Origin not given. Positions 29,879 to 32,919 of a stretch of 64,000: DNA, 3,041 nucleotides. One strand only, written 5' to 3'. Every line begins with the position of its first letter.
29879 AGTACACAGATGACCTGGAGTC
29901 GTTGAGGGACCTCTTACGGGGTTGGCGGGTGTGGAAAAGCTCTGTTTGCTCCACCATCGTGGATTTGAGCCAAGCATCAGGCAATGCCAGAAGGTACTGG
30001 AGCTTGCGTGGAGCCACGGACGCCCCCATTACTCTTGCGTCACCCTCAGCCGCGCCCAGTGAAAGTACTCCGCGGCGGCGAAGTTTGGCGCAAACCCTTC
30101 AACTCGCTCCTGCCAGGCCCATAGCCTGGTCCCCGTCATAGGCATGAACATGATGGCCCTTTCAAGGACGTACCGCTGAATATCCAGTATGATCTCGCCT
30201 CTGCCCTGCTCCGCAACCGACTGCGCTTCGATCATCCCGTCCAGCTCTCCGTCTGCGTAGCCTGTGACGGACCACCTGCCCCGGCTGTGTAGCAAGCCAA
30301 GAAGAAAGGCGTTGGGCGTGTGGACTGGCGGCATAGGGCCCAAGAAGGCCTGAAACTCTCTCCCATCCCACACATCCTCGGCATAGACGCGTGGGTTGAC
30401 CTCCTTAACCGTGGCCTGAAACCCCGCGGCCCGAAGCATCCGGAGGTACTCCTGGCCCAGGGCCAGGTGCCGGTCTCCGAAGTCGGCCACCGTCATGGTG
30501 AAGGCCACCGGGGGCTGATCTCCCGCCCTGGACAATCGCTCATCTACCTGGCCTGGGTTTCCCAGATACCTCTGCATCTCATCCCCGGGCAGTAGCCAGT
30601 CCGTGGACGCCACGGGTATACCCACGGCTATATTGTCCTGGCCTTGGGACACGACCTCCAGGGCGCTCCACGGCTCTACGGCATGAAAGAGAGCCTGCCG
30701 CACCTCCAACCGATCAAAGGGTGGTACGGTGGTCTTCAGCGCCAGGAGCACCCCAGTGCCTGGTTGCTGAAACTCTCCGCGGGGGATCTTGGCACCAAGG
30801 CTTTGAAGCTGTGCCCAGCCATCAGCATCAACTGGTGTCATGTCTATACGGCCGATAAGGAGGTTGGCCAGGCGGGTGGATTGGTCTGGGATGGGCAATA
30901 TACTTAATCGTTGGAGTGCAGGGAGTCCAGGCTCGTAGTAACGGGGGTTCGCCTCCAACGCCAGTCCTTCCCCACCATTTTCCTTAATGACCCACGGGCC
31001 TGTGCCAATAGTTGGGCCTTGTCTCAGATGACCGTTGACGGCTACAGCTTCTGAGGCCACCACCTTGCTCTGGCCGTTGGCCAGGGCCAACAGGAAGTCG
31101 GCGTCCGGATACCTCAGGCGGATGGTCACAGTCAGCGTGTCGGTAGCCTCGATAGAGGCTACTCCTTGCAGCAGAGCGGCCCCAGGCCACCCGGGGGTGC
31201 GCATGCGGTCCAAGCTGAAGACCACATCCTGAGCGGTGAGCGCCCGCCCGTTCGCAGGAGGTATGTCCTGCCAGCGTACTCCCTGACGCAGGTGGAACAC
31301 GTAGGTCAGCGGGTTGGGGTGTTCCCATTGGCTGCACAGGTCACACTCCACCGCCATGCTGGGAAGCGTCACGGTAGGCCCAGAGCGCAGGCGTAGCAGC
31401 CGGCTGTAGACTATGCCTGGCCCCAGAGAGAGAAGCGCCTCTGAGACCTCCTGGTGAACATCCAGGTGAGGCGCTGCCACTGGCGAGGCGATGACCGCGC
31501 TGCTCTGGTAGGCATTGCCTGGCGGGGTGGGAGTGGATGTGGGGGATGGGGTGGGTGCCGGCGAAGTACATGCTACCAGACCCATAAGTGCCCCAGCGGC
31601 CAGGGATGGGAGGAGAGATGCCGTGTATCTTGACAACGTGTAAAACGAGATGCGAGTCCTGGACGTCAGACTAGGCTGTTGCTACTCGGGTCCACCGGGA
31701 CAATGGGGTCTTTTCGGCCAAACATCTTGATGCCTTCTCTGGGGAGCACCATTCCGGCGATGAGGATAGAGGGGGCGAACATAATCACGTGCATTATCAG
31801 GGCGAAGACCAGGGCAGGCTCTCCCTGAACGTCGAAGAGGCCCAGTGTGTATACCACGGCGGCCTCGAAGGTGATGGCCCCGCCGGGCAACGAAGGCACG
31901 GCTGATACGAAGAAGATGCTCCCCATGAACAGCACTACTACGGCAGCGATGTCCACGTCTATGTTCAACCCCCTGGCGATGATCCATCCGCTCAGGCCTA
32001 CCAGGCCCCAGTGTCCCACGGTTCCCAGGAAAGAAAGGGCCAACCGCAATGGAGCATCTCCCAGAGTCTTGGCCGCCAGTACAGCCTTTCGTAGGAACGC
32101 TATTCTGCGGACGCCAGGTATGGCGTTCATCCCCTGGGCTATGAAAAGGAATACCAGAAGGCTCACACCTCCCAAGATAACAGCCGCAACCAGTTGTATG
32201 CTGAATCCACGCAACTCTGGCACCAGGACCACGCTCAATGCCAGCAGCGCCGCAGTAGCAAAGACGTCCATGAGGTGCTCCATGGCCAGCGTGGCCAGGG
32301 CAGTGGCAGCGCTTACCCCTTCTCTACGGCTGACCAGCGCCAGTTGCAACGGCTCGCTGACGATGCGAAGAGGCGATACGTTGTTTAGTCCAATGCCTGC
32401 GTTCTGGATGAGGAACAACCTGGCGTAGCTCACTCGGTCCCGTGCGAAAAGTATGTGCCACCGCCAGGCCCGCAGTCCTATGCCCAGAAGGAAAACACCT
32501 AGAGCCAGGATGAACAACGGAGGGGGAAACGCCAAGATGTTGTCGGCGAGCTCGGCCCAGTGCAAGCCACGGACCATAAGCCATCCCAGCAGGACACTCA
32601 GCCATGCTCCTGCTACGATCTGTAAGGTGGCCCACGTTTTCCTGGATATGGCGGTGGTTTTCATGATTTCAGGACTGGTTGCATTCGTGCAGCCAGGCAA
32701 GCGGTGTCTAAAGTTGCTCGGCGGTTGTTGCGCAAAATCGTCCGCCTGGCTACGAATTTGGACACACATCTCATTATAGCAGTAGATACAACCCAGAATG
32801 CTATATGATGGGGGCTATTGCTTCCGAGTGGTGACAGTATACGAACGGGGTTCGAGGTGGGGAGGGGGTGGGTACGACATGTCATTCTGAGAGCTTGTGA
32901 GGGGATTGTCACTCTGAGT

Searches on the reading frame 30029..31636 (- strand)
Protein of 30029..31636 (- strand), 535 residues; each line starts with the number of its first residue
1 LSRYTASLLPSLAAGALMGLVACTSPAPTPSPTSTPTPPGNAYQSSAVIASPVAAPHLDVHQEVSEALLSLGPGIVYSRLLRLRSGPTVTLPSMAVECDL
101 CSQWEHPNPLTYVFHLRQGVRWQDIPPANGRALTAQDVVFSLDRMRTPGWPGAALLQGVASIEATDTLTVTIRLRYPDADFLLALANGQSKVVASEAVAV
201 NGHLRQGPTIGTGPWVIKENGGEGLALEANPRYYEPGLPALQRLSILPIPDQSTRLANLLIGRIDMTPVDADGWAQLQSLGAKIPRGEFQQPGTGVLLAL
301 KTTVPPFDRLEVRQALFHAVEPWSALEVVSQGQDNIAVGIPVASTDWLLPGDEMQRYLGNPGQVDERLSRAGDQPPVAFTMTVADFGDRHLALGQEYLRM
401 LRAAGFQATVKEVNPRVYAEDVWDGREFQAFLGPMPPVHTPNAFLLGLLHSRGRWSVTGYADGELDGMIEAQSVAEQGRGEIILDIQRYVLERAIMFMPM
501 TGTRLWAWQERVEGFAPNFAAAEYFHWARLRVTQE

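Call 54: search_protein_families(library=pfam, proteins=[window:30029-31636:-], max_evalue=0.00001)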
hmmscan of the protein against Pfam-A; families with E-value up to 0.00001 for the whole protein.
window:30029-31636:- (535 aa): 1 family
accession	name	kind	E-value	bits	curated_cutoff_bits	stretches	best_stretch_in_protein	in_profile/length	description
PF00496.27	SBP_bac_5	-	4.2e-51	174.6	32.4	1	99-452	5-364/368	Bacterial extracellular solute-binding proteins, family 5 Middle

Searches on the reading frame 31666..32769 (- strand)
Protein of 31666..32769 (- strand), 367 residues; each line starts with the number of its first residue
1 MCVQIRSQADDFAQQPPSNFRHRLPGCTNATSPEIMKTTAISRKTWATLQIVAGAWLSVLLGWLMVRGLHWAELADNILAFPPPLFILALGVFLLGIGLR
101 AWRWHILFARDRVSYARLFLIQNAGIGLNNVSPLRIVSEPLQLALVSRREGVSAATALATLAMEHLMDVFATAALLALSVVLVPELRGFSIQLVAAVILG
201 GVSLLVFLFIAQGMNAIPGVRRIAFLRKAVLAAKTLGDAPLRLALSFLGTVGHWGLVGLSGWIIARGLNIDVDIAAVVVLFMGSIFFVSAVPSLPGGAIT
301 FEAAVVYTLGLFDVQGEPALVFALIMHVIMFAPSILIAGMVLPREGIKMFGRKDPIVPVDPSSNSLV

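Call 54: search_protein_families(library=pfam, proteins=[window:31666-32769:-], max_evalue=0.00001)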
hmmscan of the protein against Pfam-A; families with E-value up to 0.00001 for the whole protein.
window:31666-32769:- (367 aa): 1 family
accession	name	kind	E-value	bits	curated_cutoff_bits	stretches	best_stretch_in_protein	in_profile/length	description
PF03706.18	LPG_synthase_TM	-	3.8e-44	151.8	33.4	1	51-337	1-301/302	Lysylphosphatidylglycerol synthase TM region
